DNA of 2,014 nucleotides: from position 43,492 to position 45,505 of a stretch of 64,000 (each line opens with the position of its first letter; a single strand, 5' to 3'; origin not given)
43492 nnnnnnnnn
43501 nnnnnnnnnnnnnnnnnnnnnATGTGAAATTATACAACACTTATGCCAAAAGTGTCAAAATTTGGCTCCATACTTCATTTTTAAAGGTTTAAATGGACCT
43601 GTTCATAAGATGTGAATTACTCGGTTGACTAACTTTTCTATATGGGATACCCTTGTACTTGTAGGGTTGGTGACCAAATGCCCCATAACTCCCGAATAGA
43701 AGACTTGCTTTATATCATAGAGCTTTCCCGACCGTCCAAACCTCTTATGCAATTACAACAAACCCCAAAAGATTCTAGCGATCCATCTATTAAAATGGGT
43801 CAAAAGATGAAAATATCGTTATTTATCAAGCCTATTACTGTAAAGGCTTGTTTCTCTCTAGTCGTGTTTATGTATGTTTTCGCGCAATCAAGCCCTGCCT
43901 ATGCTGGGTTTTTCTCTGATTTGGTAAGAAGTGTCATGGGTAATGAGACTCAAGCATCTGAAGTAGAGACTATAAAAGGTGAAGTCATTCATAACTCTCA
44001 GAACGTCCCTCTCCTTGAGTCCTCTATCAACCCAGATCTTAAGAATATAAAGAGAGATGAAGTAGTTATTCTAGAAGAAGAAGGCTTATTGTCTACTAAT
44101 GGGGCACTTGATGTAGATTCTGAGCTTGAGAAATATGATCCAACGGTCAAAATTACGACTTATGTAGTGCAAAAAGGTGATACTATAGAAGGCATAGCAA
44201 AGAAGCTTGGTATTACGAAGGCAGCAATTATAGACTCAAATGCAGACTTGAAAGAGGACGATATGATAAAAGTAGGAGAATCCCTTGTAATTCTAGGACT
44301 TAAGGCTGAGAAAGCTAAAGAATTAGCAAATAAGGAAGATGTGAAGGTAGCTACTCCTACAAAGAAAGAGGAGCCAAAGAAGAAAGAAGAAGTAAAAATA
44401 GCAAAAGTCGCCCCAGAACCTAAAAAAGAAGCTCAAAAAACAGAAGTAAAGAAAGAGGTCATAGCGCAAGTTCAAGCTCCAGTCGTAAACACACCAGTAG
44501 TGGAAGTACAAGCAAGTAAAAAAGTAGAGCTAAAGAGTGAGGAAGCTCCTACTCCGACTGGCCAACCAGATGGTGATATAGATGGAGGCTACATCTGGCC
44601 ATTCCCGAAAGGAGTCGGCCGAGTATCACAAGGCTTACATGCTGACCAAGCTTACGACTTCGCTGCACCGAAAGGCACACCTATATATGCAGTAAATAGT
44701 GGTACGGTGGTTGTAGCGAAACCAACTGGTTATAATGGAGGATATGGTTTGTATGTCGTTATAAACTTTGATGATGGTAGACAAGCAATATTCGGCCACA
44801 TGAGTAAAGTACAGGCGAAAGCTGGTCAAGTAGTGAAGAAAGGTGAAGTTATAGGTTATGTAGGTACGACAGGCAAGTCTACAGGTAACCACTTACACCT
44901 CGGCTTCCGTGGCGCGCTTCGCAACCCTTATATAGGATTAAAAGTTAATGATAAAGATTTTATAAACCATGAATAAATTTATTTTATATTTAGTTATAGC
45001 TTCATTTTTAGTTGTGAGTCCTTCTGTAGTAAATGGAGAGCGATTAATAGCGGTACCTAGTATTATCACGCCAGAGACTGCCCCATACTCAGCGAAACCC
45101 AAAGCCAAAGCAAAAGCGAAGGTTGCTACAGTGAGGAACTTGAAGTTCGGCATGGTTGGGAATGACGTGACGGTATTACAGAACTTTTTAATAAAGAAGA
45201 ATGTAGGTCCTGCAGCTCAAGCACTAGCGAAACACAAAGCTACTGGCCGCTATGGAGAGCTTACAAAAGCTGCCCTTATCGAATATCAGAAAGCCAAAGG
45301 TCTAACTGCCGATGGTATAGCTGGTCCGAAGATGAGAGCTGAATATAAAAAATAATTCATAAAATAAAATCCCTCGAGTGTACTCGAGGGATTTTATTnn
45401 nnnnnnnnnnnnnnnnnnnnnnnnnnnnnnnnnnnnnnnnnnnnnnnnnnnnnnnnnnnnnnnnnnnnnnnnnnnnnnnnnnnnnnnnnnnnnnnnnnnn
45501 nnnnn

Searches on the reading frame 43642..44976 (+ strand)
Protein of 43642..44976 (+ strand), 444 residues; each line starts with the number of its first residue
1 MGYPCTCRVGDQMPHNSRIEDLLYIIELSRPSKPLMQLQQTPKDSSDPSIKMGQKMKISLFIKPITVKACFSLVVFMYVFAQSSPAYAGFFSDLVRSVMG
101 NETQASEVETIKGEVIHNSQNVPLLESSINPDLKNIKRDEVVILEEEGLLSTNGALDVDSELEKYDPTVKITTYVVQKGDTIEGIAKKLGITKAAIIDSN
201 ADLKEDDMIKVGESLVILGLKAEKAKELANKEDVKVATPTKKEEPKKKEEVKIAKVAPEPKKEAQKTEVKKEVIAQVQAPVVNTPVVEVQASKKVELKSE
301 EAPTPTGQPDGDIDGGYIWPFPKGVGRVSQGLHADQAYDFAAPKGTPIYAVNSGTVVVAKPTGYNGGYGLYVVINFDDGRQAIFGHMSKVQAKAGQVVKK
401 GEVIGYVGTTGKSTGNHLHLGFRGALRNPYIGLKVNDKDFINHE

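Call 8: search_protein_families(library=pfam, proteins=[window:43642-44976:+], max_evalue=0.001)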
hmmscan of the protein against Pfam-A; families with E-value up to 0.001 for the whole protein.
window:43642-44976:+ (444 aa): 3 families
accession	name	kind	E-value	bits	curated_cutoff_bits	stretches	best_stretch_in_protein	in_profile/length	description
PF01551.29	Peptidase_M23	-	2.9e-25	88.7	28.7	1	336-423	4-88/96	Peptidase family M23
PF01476.26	LysM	-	5.1e-12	46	20.9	1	174-217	1-42/43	LysM domain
PF23473.1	LysM3_LYK4_5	-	0.00034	21.1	29.3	1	173-207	4-37/48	LYK4/5 LysM3 domain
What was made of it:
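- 43642..44976 (+): Divergently transcribed secreted LysM + M23 peptidoglycan endopeptidase. It is the conserved partner locus. Pfam Peptidase_M23 E 2.9e-25 and LysM E 5e-12 (call 8).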

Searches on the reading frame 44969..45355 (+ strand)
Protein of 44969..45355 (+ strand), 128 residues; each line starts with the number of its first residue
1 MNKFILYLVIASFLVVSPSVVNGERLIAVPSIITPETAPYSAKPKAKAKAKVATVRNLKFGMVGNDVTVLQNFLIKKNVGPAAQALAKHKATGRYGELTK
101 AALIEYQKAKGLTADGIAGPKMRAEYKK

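Call 8: search_protein_families(library=pfam, proteins=[window:44969-45355:+], max_evalue=0.001)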
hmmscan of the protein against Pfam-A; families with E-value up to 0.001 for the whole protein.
window:44969-45355:+ (128 aa): 1 family
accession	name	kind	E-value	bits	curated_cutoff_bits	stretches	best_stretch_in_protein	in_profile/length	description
PF01471.23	PG_binding_1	-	3.7e-11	43.5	23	1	64-123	2-54/57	Putative peptidoglycan binding domain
